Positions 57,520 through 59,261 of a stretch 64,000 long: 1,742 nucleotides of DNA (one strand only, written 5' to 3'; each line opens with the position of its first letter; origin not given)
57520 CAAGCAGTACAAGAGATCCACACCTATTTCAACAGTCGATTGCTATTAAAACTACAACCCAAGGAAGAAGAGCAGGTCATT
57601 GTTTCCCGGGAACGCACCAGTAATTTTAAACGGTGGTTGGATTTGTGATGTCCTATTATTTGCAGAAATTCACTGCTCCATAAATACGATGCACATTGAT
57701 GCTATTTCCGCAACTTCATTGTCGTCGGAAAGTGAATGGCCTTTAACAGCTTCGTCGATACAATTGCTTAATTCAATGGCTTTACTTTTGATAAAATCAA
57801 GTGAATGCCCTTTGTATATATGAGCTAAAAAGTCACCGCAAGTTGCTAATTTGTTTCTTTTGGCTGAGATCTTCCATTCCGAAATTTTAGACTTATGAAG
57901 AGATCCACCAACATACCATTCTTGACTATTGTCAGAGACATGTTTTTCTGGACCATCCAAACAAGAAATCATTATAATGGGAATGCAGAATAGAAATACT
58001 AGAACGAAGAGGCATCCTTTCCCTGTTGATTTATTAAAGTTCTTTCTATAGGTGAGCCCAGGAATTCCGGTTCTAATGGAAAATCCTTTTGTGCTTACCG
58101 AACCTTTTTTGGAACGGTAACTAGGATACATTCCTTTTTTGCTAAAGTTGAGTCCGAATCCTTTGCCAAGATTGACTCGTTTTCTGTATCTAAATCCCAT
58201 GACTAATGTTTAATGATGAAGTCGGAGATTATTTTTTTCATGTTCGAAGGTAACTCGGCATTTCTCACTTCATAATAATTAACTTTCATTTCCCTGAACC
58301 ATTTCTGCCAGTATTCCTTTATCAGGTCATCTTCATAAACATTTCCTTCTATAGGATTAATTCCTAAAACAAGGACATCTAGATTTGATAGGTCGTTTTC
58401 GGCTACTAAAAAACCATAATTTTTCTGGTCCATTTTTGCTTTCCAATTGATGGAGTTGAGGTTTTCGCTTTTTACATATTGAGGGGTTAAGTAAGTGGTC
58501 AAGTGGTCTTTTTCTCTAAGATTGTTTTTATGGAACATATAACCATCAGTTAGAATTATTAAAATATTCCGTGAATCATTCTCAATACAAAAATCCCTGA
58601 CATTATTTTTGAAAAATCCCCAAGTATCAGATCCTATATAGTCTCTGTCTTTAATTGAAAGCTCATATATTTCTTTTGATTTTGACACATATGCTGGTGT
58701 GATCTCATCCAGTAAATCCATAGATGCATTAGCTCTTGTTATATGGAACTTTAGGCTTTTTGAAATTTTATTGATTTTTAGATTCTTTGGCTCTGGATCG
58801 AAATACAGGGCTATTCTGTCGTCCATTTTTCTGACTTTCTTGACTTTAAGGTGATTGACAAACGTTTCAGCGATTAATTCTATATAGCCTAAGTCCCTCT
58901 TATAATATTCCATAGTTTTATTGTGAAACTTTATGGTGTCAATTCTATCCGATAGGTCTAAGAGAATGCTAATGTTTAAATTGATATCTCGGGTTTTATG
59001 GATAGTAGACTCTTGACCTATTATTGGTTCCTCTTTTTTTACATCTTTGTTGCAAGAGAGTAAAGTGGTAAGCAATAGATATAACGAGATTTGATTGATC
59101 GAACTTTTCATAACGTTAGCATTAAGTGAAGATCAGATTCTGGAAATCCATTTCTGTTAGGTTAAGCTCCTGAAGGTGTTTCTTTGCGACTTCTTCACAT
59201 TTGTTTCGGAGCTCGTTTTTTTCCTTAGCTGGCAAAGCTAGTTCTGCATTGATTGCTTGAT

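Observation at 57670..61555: AT-rich six-gene operon of uncharacterised proteins (soluble protein, 3-TM protein, TerB-like, 4-TM coiled-coil protein, lipoprotein, DUF4236 membrane protein): likely horizontally acquired envelope-stress or defence-type module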

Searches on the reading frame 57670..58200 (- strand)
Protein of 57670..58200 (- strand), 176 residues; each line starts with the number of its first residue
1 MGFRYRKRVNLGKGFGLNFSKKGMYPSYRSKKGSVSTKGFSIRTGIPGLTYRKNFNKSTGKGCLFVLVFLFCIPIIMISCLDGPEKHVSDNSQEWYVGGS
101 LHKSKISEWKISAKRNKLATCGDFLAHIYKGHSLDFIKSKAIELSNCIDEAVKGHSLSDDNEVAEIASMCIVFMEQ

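Call 3: search_protein_families(library=pfam, proteins=[window:57670-58200:-], max_evalue=1)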
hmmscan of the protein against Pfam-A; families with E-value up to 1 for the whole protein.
window:57670-58200:- (176 aa): 2 families
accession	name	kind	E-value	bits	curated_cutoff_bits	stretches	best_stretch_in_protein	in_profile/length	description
PF14020.11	DUF4236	-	6.9e-06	26.9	27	1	3-52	1-55/55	Protein of unknown function (DUF4236)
PF23389.1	Beta-prop_WDR19_1st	-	0.053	13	27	1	99-162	255-316/325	WDR19 first beta-propeller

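Call 4: search_protein_families(library=padloc, proteins=[window:57670-58200:-], max_evalue=1)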
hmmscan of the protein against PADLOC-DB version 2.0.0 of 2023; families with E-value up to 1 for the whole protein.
window:57670-58200:- (176 aa): 0 families

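Call 5: search_protein_families(library=ncbifam, proteins=[window:57670-58200:-], max_evalue=1)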
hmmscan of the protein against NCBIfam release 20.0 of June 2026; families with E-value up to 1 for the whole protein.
window:57670-58200:- (176 aa): 1 family
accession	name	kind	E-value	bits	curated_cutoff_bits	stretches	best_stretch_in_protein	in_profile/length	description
NF002685.0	PRK02436.1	equivalog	0.0012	18.7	178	1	101-135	44-78/245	site-specific tyrosine recombinase XerD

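Call 6: search_protein_families(library=phrogs, proteins=[window:57670-58200:-], max_evalue=1)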
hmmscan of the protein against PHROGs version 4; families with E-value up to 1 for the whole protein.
window:57670-58200:- (176 aa): 9 families
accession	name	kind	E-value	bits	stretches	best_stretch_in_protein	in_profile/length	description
phrog_23065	-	unknown function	1.5e-10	42.3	1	90-134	27-71/134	-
phrog_18347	-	unknown function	1e-05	25.8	1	1-56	1-62/397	-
phrog_17982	-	unknown function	5.4e-05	23.3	1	1-48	1-50/390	-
phrog_8279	-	unknown function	9.8e-05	23.6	1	1-59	1-62/133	-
phrog_27590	-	unknown function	0.00013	23.2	1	1-54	1-58/148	-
phrog_9336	-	unknown function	0.00065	20.5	1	1-60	1-64/198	-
phrog_38135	-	unknown function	0.0015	18.4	1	1-53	1-58/441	-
phrog_16395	-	unknown function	0.0063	17.8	1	116-166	26-77/116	-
phrog_7974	-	unknown function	0.015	15.9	1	1-49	1-52/213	-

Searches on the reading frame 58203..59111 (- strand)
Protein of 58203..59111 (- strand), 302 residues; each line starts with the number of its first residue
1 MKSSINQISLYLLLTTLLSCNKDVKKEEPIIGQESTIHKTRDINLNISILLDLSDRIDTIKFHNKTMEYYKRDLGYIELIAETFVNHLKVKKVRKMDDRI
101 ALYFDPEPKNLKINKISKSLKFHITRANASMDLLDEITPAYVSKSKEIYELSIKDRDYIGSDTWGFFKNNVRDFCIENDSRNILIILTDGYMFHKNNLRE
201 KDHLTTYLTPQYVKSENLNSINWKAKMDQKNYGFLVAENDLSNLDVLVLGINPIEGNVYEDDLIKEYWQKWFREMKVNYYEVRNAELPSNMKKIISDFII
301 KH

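Call 3: search_protein_families(library=pfam, proteins=[window:58203-59111:-], max_evalue=1)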
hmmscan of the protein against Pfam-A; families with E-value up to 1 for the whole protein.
window:58203-59111:- (302 aa): 1 family
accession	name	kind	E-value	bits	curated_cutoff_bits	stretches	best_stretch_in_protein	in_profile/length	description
PF25115.1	Agd3_CE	-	0.0073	15.8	27.6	1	177-207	280-310/366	Agd3 deacetylase domain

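Call 4: search_protein_families(library=padloc, proteins=[window:58203-59111:-], max_evalue=1)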
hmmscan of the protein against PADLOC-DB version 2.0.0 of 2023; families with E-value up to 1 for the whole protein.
window:58203-59111:- (302 aa): 0 families

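Call 5: search_protein_families(library=ncbifam, proteins=[window:58203-59111:-], max_evalue=1)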
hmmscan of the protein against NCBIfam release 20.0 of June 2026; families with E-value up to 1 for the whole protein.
window:58203-59111:- (302 aa): 0 families

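Call 6: search_protein_families(library=phrogs, proteins=[window:58203-59111:-], max_evalue=1)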
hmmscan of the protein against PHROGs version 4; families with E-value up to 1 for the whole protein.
window:58203-59111:- (302 aa): 4 families
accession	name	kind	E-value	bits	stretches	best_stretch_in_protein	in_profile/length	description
phrog_720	-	integration and excision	0.0029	19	1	182-235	52-105/125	transposase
phrog_20202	-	unknown function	0.12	12.7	1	173-250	118-192/245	-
phrog_24296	-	unknown function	0.17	13.1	0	90-154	46-105/110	-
phrog_30739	-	unknown function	0.33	12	0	238-282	87-131/163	-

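Call 21: find_homologous_proteins(query=window:58203-59111:-)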
Query window:58203-59111:- (302 aa): 1537 proteins with E <= 0.001 among 3044 candidates; the best 120 are listed.
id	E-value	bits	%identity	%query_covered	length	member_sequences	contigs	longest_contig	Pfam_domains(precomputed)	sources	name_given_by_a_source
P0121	2.2e-152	525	100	78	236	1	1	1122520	-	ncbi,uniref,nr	ncbi:hypothetical protein POV27_01560 [Aureisphaera galaxeae]|uniref:hypothetical protein n=1 Tax=Au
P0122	3.2e-112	393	59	94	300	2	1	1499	-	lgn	-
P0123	3.4e-111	390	59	99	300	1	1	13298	-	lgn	-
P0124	2.0e-110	387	57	94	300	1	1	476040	-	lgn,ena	-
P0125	2.8e-110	387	57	94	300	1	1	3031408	-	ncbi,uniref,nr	ncbi:hypothetical protein JQC67_02705 [Aurantibacter crassamenti]|uniref:hypothetical protein n=1 Ta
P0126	4.4e-109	383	59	94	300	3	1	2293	-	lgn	-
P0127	8.4e-108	378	56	97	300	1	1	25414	-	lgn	-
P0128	1.1e-104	368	57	95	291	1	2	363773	-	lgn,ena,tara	tara:strand:- start:466 stop:1341 length:876 start_codon:yes stop_codon:yes gene_type:complete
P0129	1.4e-104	368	53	96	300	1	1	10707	-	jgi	jgi:hypothetical protein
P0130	2.2e-103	364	55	96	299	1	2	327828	-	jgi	jgi:hypothetical protein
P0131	3.8e-103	363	57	96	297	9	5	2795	-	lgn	-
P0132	7.3e-103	362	56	96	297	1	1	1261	-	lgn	-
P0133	7.9e-103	362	56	94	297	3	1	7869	-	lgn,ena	-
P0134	1.9e-101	358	55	94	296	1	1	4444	-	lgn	-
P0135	2.5e-101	357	55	94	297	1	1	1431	-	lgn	-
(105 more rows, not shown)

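Call 26: search_solved_structures(query=A2, max_evalue=10, show_alignments=2)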
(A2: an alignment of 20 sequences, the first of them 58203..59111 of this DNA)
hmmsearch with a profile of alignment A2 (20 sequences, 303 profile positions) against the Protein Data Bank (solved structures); distinct sequences matched with E-value up to 10: 5.
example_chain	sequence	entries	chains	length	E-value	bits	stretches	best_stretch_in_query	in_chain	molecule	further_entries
2h0r_A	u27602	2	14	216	0.15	14.8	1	126-187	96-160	Nicotinamidase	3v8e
8h64_B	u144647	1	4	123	0.99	12.1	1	119-168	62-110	Anti-internalin A VHH24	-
7n8h_C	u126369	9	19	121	1.6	11.3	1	120-165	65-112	S2L20 Fab Heavy Chain variable region | S2L20 Fab heavy chain | heavy chain of S2L20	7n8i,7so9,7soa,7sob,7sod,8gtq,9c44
7tlz_B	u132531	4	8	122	1.7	11.3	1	120-165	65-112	S2L20 Fab heavy chain | S2L20 Heavy Chain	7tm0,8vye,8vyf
5m2w_A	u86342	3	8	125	1.7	11.3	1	120-166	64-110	Llama nanobody nb8 against TssK from T6SS | Anti-vesicular stomatitis virus N VHH | llama nanobody raised against TssK, nbK18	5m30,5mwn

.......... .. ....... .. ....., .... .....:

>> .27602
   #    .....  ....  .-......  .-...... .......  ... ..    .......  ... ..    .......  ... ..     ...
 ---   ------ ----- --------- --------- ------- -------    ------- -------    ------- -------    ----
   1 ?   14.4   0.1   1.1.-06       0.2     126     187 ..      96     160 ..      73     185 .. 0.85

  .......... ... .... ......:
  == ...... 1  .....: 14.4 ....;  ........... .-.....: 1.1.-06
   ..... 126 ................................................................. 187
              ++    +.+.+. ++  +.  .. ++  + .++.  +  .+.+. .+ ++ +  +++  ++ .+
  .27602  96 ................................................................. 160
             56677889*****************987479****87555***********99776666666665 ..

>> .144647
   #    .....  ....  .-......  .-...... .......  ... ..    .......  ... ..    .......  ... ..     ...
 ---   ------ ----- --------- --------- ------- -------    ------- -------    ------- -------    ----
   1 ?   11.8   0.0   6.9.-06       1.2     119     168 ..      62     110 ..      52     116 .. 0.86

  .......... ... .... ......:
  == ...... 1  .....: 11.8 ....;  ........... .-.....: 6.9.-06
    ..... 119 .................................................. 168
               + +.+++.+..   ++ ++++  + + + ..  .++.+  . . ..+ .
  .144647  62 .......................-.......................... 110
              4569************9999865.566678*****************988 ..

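Call 33: predict_structure(alignment_id=A2)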
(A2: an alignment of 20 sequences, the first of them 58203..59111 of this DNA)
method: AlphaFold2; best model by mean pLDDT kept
length: 302 residues; sequences in the alignment: 20
mean_pLDDT: 79.8   pTM: 0.79
mean pLDDT of the five models: 79.8, 79.2, 79.1, 78.4, 76.7
residues with pLDDT >= 90: 115; 70-90: 117; 50-70: 43; < 50: 27
segments of 3 or more residues with pLDDT < 50: 19-39, 201-206
pLDDT, mean of each block of 10 residues (from residue 1): 69 63 34 39 91 75 72 93 95 94 87 93 96 96 94 73 82 90 90 60 53 77 83 75 93 77 87 93 80 92 78
secondary structure, 60 per line:
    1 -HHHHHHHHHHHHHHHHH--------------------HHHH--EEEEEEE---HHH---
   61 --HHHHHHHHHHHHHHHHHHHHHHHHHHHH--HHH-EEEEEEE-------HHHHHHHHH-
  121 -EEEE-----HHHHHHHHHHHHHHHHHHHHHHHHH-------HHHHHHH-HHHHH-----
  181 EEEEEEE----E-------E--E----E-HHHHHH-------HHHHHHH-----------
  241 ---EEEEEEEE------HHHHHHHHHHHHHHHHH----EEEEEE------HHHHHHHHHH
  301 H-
elements in order: H2-18 H39-42 E45-51 H63-90 E97-103 H111-119 E122-125 H131-155 H163-169 H171-175 E181-187 H210-215 H223-229 E244-251 H258-274 E279-284 H291-301

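Call 69: fold_search(model_id=the predicted structure, library=pdb)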
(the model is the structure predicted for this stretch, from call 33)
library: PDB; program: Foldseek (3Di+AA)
matches with E <= 10: 577; with E <= 0.001: 16
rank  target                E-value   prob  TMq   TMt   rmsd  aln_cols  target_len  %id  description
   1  9p97_A                1.1e-04  1.00  0.36  0.16  11.6       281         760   12  CryoEM structure of the closed integrin alphaEbeta7 bound to fab LF61 (released 2025-09-24)
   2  8ebu_E                1.4e-04  1.00  0.34  0.28  12.3       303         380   10  XPC release from Core7-XPA-DNA (Cy5) (released 2023-04-19)
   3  4c2b_C                1.4e-04  1.00  0.33  0.45   9.1       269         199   14  Crystal Structure of High-Affinity von Willebrand Factor A1 domain with Disulfide Mutation in Complex with High Affini (released 2014-01-08)
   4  8ebt_E                1.4e-04  1.00  0.33  0.28  12.1       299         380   11  XPA repositioning Core7 of TFIIH relative to XPC-DNA lesion (Cy5) (released 2023-04-19)
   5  9a88_D                2.2e-04  0.99  0.29  0.25  13.8       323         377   11  Structure of the pre-incision complex in nucleotide excision repair   (released 2024-10-09)
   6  6m48_A                2.3e-04  1.00  0.38  0.17   9.0       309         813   11  Crystal structure of pilus adhesin, SpaC from Lactobacillus rhamnosus GG - P21212 form (released 2020-07-29)
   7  7y1t_B                2.8e-04  0.97  0.31  0.28  12.8       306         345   11  Complex of integrin alphaV/beta8 and L-TGF-beta1 at a ratio of 1:2 (released 2022-08-31)
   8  6m48_B                3.3e-04  0.96  0.32  0.15  11.6       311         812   10  Crystal structure of pilus adhesin, SpaC from Lactobacillus rhamnosus GG - P21212 form (released 2020-07-29)
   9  7lbm_a                3.5e-04  1.00  0.35  0.32   9.2       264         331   10  Structure of the human Mediator-bound transcription pre-initiation complex (released 2021-03-24)
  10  7a6o_A                3.5e-04  0.99  0.32  0.42  10.4       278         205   12  Crystal Structure of the Complex of the Recombinant Von Willebrand Factor AIM-A1 domain and VHH81 at 2.1 Angstrom reso (released 2021-03-03)
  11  6nmi_E                4.3e-04  1.00  0.35  0.30   9.2       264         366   10  Cryo-EM structure of the human TFIIH core complex (released 2019-03-13)
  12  1n3y                  5.8e-04  1.00  0.34  0.49   9.3       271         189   10  Crystal structure of the alpha-X beta2 integrin I domain (released 2003-02-18)
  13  6zga_B                6.5e-04  0.92  0.32  0.15  13.4       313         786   10  COPII on membranes, inner coat (released 2021-02-17)
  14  8ebs_E                7.3e-04  0.98  0.32  0.28  13.2       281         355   11  Initial DNA-lesion (Cy5) binding by XPC and TFIIH (released 2023-04-19)
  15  7n1o                  9.4e-04  0.99  0.32  0.36   9.3       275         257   13  The von Willebrand factor A domain of human capillary morphogenesis gene II, flexibly fused to the 1TEL crystallization  (released 2021-06-09)
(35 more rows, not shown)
